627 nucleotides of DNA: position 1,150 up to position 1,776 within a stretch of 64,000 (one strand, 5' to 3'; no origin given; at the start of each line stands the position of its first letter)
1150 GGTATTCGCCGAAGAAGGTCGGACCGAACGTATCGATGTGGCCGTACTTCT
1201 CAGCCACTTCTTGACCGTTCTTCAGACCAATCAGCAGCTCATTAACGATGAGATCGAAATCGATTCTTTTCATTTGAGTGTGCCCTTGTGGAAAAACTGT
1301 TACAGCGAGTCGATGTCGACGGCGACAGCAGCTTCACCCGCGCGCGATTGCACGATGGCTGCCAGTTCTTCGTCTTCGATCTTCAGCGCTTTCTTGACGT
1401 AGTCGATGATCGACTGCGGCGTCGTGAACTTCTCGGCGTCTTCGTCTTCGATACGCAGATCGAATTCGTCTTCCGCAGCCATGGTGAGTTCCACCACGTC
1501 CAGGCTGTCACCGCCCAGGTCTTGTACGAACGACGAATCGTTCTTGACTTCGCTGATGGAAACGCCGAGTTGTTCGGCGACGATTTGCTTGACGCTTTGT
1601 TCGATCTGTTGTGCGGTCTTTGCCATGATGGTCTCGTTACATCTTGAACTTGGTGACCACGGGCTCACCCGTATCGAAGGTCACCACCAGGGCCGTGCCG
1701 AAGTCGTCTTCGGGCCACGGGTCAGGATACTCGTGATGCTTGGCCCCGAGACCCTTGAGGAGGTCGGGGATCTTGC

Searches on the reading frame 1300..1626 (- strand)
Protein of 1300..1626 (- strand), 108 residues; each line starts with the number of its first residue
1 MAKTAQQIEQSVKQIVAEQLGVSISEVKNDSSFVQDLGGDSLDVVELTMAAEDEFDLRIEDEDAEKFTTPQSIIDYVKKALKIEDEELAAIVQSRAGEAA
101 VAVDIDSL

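Call 6: search_protein_families(library=pfam, proteins=[window:1300-1626:-], max_evalue=0.01)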
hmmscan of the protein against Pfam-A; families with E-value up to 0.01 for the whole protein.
window:1300-1626:- (108 aa): 3 families
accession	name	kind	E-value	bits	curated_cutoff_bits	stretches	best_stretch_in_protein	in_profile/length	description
PF00550.31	PP-binding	-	4.1e-16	59.4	20.8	1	11-77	2-67/67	Phosphopantetheine attachment site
PF14573.12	PP-binding_2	-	0.00018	22.1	32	1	39-79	46-86/96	Acyl-carrier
PF23297.2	ACP_SdgA_C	-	0.0032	18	27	1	4-85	7-87/95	Highly reducing polyketide synthase sdgA, C-terminal ACP domain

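Call 71: search_protein_families(library=phrogs, proteins=[window:1300-1626:-], max_evalue=0.01)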
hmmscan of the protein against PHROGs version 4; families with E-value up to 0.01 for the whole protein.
window:1300-1626:- (108 aa): 5 families
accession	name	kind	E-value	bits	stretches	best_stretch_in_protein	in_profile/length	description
phrog_5934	-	moron, auxiliary metabolic gene and host takeover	7.1e-21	75.2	1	5-83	12-90/93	acyl carrier protein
phrog_27464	-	unknown function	5.6e-08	33.8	1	16-80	33-98/157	-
phrog_14581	-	unknown function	2.8e-07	31.5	1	25-82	27-84/85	-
phrog_18343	-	unknown function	2.9e-07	31.8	1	5-80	56-137/138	-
phrog_4154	-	moron, auxiliary metabolic gene and host takeover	1.9e-05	26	1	34-62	57-85/108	acyl carrier protein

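Call 72: search_protein_families(library=ncbifam, proteins=[window:1300-1626:-], max_evalue=0.01)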
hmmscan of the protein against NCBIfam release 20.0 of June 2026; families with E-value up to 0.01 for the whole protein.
window:1300-1626:- (108 aa): 20 families
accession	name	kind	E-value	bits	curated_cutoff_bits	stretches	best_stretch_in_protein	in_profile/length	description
NF002149.0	PRK00982.1-3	equivalog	5.6e-32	109.5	106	1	6-80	2-76/78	acyl carrier protein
NF002148.0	PRK00982.1-2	subfamily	2.6e-28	97.7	71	1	6-80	3-77/79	acyl carrier protein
TIGR00517.1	acyl_carrier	equivalog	3.8e-26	90.8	70.45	1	6-79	2-75/77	acyl carrier protein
NF002151.0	PRK00982.1-5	equivalog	7.5e-22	77.3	92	1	7-80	3-76/78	acyl carrier protein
NF002150.0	PRK00982.1-4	subfamily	2.2e-21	75.9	66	1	5-80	3-78/80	acyl carrier protein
NF002147.0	PRK00982.1-1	equivalog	5.7e-17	61.3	84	1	1-80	1-80/83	acyl carrier protein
NF040636.1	AcpM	exception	2.5e-15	56.3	146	1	4-94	2-91/93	meromycolate extension acyl carrier protein AcpM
NF009104.0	PRK12449.1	equivalog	1.7e-12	47.1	70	1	4-81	2-79/80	acyl carrier protein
NF006031.0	PRK08172.1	equivalog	5e-12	46.3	76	1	7-82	4-79/82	acyl carrier protein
NF058660.1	cispen_ACP_AmcB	equivalog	2.4e-11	43.6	80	1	7-80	1-78/80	cispentacin biosynthesis acyl carrier protein AmcB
NF003757.0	PRK05350.1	equivalog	6e-06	26.3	65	1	4-82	3-81/83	acyl carrier protein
NF005079.0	PRK06508.1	equivalog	1.6e-05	25.2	83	1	11-62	7-58/93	acyl carrier protein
NF005480.0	PRK07081.1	equivalog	0.00014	21.7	72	1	10-75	3-71/83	acyl carrier protein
NF006617.0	PRK09184.1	subfamily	0.00015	21.8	70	1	3-79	9-92/96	phosphopantetheine-binding protein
NF004533.0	PRK05883.1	equivalog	0.00033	20.4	72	1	3-64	19-80/100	acyl carrier protein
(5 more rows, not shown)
